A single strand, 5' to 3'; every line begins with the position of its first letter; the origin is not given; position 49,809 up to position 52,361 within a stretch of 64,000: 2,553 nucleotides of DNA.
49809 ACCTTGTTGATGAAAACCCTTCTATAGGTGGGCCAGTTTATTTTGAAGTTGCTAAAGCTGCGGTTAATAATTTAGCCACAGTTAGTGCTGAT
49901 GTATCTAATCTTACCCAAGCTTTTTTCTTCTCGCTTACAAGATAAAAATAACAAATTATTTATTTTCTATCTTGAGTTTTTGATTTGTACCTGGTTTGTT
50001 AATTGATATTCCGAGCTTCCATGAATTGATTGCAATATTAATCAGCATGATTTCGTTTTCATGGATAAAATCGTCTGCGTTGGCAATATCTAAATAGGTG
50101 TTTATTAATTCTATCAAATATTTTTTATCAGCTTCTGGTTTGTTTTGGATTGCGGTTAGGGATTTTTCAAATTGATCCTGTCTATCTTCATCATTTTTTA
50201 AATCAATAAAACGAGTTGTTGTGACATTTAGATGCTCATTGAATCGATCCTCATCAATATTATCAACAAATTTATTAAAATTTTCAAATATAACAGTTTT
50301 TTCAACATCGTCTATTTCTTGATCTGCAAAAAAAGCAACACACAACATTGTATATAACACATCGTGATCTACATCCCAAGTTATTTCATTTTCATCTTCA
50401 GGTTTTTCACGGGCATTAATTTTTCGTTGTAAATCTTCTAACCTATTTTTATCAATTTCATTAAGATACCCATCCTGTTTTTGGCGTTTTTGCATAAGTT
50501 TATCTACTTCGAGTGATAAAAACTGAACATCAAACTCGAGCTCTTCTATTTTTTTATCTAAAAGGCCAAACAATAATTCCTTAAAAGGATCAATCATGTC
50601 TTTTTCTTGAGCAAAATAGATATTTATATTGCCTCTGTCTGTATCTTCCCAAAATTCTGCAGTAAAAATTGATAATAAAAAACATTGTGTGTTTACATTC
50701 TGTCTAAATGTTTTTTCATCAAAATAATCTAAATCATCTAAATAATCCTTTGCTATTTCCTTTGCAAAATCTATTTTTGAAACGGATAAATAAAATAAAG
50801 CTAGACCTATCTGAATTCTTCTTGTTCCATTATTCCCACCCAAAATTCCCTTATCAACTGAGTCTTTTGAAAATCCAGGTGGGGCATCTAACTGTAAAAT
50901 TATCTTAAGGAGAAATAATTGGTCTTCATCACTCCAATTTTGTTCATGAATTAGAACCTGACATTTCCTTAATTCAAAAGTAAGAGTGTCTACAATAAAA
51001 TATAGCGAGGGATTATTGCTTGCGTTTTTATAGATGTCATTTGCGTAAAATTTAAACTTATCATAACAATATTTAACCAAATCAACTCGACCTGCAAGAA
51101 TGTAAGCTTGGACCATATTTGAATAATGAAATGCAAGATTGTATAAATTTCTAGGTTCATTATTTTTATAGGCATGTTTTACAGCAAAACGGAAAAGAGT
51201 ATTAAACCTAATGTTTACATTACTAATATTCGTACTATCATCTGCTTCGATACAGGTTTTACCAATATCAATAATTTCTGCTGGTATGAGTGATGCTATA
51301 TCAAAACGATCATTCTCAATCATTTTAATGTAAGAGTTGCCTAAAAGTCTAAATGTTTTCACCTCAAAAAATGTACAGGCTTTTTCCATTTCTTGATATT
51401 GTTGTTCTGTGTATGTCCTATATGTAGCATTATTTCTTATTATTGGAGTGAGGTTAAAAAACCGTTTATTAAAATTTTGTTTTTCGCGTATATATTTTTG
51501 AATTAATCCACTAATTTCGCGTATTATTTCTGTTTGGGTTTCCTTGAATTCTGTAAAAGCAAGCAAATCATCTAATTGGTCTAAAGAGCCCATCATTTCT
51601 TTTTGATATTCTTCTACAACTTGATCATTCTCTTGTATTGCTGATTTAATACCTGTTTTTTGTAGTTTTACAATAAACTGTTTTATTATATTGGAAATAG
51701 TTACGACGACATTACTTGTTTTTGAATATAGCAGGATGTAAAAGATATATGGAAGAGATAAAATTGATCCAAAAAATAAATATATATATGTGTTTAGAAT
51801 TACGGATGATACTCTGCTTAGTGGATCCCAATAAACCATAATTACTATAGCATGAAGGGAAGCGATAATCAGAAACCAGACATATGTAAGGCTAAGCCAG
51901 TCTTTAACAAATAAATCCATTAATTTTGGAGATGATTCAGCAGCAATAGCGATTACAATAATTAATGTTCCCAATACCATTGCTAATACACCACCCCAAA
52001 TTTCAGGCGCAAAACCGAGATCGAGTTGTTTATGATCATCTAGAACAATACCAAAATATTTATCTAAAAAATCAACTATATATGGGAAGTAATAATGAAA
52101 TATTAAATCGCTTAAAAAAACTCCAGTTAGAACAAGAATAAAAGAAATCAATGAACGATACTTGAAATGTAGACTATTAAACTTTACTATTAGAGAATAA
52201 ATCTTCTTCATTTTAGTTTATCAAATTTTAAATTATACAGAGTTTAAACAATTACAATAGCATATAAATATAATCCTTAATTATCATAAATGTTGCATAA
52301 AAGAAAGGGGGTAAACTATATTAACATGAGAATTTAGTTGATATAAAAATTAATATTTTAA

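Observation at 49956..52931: Divergent pair of genes sharing a TerB-like domain: a 751-aa four-TM protein and a free 143-aa copy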

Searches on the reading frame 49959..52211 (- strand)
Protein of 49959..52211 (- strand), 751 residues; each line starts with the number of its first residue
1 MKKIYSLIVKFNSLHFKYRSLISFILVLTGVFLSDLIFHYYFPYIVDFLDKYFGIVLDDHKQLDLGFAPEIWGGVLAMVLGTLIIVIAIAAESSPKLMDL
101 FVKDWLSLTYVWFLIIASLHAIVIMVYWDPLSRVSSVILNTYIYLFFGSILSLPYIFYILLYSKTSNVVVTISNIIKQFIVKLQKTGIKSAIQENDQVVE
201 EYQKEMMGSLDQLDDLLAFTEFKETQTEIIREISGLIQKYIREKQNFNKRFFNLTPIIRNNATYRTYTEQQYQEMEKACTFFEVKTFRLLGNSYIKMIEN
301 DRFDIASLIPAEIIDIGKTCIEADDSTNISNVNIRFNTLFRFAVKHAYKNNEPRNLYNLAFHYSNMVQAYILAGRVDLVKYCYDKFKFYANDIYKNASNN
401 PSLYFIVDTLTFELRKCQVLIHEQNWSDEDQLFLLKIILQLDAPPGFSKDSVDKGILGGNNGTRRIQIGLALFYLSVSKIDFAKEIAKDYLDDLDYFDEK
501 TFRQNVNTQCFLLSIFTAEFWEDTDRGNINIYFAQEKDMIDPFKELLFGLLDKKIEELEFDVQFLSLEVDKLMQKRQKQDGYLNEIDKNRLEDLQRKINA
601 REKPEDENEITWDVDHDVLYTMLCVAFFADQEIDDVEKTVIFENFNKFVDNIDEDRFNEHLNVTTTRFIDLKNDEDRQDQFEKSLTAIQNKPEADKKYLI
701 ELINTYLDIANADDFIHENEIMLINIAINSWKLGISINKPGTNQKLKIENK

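Call 4: search_protein_families(library=pfam, proteins=[window:49959-52211:-], max_evalue=1)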
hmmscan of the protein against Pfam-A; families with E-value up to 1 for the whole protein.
window:49959-52211:- (751 aa): 3 families
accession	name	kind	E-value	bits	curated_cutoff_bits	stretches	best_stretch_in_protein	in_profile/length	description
PF10011.15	DUF2254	-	0.012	14.9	28.8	1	75-197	59-168/368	Predicted membrane protein (DUF2254)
PF05099.18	TerB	-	0.028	15.1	24.4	1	621-726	6-101/118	Tellurite resistance protein TerB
PF04391.17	DUF533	-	0.07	13.1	29.6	1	607-703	63-161/178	Protein of unknown function (DUF533)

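Call 5: find_homologous_proteins(query=window:49959-52211:-)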
Query window:49959-52211:- (751 aa): 783 proteins with E <= 0.001 among 8000 candidates; the best 120 are listed.
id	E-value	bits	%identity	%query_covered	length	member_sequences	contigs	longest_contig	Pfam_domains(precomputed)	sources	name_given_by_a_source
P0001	0.0e+0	1568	93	100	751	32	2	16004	-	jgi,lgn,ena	-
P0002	0.0e+0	1490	89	100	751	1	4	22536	-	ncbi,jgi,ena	-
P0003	0.0e+0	1489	89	100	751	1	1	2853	-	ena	-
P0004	0.0e+0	1488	89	100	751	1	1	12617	-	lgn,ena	-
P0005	0.0e+0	1488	89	100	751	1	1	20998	-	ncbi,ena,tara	tara:strand:+ start:171 stop:2426 length:2256 start_codon:yes stop_codon:yes gene_type:complete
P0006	0.0e+0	1485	88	100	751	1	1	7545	-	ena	-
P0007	0.0e+0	1485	88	100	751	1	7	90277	-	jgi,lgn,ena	-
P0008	0.0e+0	1485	88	100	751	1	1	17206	-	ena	-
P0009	0.0e+0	1483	88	100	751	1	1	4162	-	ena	-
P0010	0.0e+0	1233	72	100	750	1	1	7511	-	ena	-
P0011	0.0e+0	1227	72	100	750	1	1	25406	-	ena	-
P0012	0.0e+0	1226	72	100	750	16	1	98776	-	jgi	-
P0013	0.0e+0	1225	71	100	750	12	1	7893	-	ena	-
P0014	0.0e+0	1221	72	100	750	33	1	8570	-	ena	-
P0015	0.0e+0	1217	73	100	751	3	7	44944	-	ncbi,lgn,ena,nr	ncbi:MAG: hypothetical protein ISR83_07150 [Candidatus Marinimicrobia bacterium]|nr:hypothetical pro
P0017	0.0e+0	1213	72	100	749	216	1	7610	PF05099.19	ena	-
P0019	0.0e+0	1211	73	100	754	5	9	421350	-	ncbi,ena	-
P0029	0.0e+0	1203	72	100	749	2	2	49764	PF05099.19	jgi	-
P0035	0.0e+0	1193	73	98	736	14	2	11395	PF05099.19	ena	-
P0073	0.0e+0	1171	70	100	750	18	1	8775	PF05099.19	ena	-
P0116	0.0e+0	1151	67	100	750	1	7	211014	-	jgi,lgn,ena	-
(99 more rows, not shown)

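Call 6: search_protein_families(library=ncbifam, proteins=[window:49959-52211:-], max_evalue=0.1)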
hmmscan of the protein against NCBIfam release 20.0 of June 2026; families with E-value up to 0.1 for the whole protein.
window:49959-52211:- (751 aa): 0 families

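Call 12: find_encoding_contigs(protein=P0116, flank=8000, max_places=3)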
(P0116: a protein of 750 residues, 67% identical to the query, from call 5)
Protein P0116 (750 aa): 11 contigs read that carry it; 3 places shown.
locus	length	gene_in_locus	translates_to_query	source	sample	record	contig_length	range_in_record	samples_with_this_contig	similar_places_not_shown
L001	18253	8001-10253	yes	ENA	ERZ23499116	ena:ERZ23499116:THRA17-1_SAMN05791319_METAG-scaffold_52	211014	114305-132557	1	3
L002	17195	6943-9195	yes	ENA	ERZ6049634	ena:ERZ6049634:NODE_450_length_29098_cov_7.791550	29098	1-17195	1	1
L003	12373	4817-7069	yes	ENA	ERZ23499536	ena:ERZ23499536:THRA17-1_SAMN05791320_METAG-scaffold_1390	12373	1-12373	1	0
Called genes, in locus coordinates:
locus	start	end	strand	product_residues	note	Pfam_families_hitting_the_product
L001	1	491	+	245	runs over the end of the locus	PF03807:F420_oxidored (weak), PF02153:PDH_N, PF26213:TYRAAT1_C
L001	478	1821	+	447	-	PF01474:DAHP_synth_2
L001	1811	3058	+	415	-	PF00275:EPSP_synthase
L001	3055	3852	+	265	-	PF08501:Shikimate_dh_N, PF01488:Shikimate_DH, PF03807:F420_oxidored (weak)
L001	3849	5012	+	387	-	PF01264:Chorismate_synt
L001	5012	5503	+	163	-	PF13238:AAA_18, PF01202:SKI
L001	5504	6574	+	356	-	PF13685:Fe-ADH_2 (weak), PF01761:DHQ_synthase, PF24621:DHQS_C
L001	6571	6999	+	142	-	PF01220:DHquinase_II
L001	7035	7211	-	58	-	-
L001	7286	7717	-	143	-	PF05099:TerB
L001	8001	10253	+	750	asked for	-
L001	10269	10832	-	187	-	PF00027:cNMP_binding (faint)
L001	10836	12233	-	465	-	PF00520:Ion_trans, PF07885:Ion_trans_2, PF02254:TrkA_N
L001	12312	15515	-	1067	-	PF25596:CPSase_L_D1, PF02786:CPSase_L_D2, PF07478:Dala_Dala_lig_C (weak), PF02787:CPSase_L_D3, PF25596:CPSase_L_D1, PF02222:ATP-grasp (weak), PF02786:CPSase_L_D2, PF02142:MGS, +4 more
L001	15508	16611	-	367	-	PF00988:CPSase_sm_chain, PF00117:GATase, PF07722:Peptidase_C26 (faint)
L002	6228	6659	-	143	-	PF05099:TerB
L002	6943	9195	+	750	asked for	-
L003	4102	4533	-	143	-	PF05099:TerB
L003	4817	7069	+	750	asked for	-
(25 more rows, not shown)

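Call 13: find_encoding_contigs(protein=P0019, flank=8000, max_places=3)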
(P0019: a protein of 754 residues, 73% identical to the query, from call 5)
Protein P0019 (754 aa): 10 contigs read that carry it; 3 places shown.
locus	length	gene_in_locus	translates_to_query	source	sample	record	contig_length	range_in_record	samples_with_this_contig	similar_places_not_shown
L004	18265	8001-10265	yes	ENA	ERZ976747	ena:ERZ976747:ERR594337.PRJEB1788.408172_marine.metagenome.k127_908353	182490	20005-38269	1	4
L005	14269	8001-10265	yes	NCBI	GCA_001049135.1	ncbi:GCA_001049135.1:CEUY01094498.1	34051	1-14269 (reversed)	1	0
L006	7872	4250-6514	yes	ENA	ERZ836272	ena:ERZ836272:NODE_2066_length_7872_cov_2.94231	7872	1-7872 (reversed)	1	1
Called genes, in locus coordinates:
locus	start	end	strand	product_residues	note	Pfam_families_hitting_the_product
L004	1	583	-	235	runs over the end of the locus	PF24481:CT398_CC, PF02591:Zn_ribbon_9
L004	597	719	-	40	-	-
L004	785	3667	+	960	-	PF02347:GDC-P, PF00266:Aminotran_5 (weak), PF21478:GcvP2_C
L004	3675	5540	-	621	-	PF00005:ABC_tran, PF02463:SMC_N (faint), PF03193:RsgA_GTPase (faint), PF06414:Zeta_toxin (faint), PF13555:AAA_29 (faint), PF13304:AAA_21 (faint), PF12848:ABC_tran_Xtn, PF00005:ABC_tran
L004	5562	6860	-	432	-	PF00919:UPF0004, PF04055:Radical_SAM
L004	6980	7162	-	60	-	-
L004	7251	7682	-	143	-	PF05099:TerB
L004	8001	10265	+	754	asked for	-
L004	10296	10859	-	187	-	-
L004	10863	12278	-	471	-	PF00520:Ion_trans, PF07885:Ion_trans_2, PF02254:TrkA_N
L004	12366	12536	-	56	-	-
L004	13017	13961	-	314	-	PF00696:AA_kinase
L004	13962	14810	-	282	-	PF11392:AllH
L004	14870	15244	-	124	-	PF09723:Zn_ribbon_8, PF06676:DUF1178 (weak)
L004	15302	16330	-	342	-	PF00291:PALP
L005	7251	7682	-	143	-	PF05099:TerB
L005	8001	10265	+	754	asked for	-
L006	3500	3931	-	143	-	PF05099:TerB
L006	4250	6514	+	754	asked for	-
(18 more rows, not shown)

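Call 17: search_solved_structures(query=A1, max_evalue=10, show_alignments=2)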
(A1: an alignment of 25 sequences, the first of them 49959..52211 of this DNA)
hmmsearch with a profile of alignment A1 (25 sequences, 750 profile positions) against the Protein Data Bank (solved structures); distinct sequences matched with E-value up to 10: 1.
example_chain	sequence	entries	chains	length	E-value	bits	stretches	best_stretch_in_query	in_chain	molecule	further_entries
7umk_B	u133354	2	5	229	1.8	10.1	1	239-296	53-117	Matrix protein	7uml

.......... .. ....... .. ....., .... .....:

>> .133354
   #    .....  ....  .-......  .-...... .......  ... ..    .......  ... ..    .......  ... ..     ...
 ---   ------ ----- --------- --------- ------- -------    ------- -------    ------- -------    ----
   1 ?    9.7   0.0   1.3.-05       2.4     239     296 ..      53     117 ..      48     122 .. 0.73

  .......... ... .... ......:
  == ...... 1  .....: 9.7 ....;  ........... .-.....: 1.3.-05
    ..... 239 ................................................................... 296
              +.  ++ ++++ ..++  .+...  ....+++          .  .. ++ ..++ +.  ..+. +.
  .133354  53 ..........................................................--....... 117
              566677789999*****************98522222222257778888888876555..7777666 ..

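Call 18: search_protein_families(library=padloc, proteins=[window:49959-52211:-], max_evalue=0.1)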
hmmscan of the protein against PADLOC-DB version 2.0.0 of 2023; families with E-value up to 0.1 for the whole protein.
window:49959-52211:- (751 aa): 0 families

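Call 19: search_protein_families(library=pfam, alignment_id=A1, max_evalue=0.1)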
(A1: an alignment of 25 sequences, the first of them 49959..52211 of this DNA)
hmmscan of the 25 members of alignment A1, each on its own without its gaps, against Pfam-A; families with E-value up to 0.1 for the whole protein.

A. member 1, window:49959-52211:- (751 aa): 3 families
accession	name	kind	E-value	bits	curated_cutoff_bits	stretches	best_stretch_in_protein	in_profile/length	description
PF10011.15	DUF2254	-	0.012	14.9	28.8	1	75-197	59-168/368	Predicted membrane protein (DUF2254)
PF05099.18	TerB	-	0.028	15.1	24.4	0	621-726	6-101/118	Tellurite resistance protein TerB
PF04391.17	DUF533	-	0.07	13.1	29.6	1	607-703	63-161/178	Protein of unknown function (DUF533)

B. families by the number of members that match (of 25 scanned): 7 families
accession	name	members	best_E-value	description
PF05099.18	TerB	25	1.2e-05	Tellurite resistance protein TerB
PF10011.15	DUF2254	15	0.0061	Predicted membrane protein (DUF2254)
PF04391.17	DUF533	8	0.00016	Protein of unknown function (DUF533)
PF21486.3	NUP120_helical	2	0.012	Nucleoporin NUP120, helical domain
PF05393.16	Hum_adeno_E3A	2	0.021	Human adenovirus early E3A glycoprotein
PF06816.18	NOD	1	0.064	NOTCH protein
PF20203.3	DUF6565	1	0.08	Domain of unknown function (DUF6565)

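Call 21: predict_structure(alignment_id=A1)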
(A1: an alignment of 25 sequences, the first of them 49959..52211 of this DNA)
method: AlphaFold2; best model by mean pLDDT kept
length: 751 residues; sequences in the alignment: 25
mean_pLDDT: 75.0   pTM: 0.59
mean pLDDT of the five models: 75.0, 71.7, 71.6, 69.5, 68.2
residues with pLDDT >= 90: 83; 70-90: 433; 50-70: 177; < 50: 58
segments of 3 or more residues with pLDDT < 50: 59-71, 92-97, 128-134, 454-461, 517-531, 606-608
pLDDT, mean of each block of 10 residues (from residue 1): 59 64 79 72 69 56 42 55 57 48 61 71 55 53 65 54 63 82 82 82 84 74 70 90 88 85 75 86 86 83 78 90 88 87 81 73 87 90 87 75 73 83 91 90 61 43 69 90 90 71 79 59 38 68 88 74 79 78 75 75 56 88 83 76 86 80 85 84 91 85 91 81 89 81 73 43
secondary structure, 60 per line:
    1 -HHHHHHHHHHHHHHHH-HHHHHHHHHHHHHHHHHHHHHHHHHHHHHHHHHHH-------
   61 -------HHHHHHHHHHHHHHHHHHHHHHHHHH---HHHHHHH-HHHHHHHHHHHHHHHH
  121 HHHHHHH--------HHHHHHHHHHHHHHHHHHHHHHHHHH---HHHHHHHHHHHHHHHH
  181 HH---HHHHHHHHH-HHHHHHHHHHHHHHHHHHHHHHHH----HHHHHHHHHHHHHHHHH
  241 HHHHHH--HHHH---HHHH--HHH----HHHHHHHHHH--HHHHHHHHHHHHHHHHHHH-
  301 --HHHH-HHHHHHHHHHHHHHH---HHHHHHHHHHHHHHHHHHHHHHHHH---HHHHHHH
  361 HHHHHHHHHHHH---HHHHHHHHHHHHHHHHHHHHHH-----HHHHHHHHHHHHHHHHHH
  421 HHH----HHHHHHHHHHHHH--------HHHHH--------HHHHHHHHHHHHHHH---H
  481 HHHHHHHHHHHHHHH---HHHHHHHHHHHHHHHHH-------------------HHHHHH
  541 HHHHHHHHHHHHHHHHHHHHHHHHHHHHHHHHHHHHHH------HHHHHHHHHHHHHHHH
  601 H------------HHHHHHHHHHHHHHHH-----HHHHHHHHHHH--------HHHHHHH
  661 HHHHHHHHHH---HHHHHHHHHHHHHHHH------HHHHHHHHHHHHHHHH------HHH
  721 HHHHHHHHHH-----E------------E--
elements in order (helices of 4 or more, strands of 3 or more residues): H2-17 H19-53 H68-93 H97-103 H105-127 H136-161 H165-182 H186-194 H196-219 H224-246 H249-252 H256-259 H269-278 H281-299 H303-306 H308-322 H326-350 H354-372 H376-397 H403-423 H428-440 H449-453 H462-476 H480-495 H499-515 H535-578 H585-601 H614-629 H635-645 H654-670 H674-689 H696-711 H718-730

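Call 23: search_protein_representatives(alignment_id=A1)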
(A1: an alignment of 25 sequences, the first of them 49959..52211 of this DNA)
Query: 25 sequences, 750 profile positions. Proteins with E-value up to 0.001 (for the whole library): 318; up to 1e-10: 174; up to 1e-30: 64. The best 150 are listed.
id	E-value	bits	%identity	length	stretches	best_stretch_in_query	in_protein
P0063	0.0e+00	1513.5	-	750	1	1-749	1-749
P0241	3.2e-217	740.0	-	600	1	14-603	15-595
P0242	7.0e-160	550.5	-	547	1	6-552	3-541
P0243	8.1e-152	523.8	-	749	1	4-552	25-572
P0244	4.6e-146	504.8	-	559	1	1-548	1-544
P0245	1.5e-134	466.7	-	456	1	152-604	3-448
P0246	1.5e-132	460.1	-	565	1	6-548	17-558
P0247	3.5e-127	442.3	-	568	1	8-556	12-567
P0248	1.6e-117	410.4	-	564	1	17-549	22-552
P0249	5.0e-117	408.8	-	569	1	1-553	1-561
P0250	2.8e-110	386.5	-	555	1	21-551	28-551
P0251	1.4e-105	370.9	-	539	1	53-549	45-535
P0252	1.8e-105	370.6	-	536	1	14-548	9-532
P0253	4.8e-102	359.2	-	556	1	7-549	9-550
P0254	7.8e-101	355.2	-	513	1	50-549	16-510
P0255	1.1e-98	348.1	-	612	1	17-542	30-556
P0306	1.4e-29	119.6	-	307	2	610-735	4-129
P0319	1.7e-25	106.2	-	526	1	28-556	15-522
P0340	1.6e-19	86.4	-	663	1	18-539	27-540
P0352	2.3e-18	82.5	-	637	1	23-537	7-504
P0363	1.0e-16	77.1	-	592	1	64-536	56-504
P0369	1.8e-15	73.0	-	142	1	611-746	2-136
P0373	6.0e-15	71.3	-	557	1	57-531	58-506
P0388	4.0e-13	65.2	-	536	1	68-539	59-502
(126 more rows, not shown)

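Call 26: search_protein_families(library=pfam, alignment_id=A3, max_evalue=0.01)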
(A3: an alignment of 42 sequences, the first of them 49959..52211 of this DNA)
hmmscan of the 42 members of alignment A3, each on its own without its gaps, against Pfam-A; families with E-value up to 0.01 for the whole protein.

A. member 1, window:49959-52211:- (751 aa): 0 families

B. families by the number of members that match (of 42 scanned): 5 families
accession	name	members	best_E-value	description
PF10011.15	DUF2254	22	6.4e-24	Predicted membrane protein (DUF2254)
PF08510.17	PIG-P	1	5e-05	PIG-P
PF25150.1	TPR_Trm732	1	0.0018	Trm732, TPR repeats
PF00487.30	FA_desaturase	1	0.0038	Fatty acid desaturase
PF08678.16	Rsbr_N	1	0.0094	Rsbr N terminal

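Call 27: search_solved_structures(query=A3, max_evalue=10)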
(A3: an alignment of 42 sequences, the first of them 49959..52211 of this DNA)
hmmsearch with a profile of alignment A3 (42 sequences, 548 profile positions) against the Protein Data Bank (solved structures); distinct sequences matched with E-value up to 10: 3.
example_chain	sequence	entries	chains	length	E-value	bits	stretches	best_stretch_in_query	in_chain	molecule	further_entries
8b9z_L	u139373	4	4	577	0.24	13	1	84-155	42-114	NADH-ubiquinone oxidoreductase chain 5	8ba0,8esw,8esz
6u1s_A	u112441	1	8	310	3.4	9.2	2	164-234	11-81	de novo designed 16-helix transmembrane nanopore, TMHC8_R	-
9zks_M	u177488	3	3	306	3.6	9.1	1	10-80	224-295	Proline-rich transmembrane protein 1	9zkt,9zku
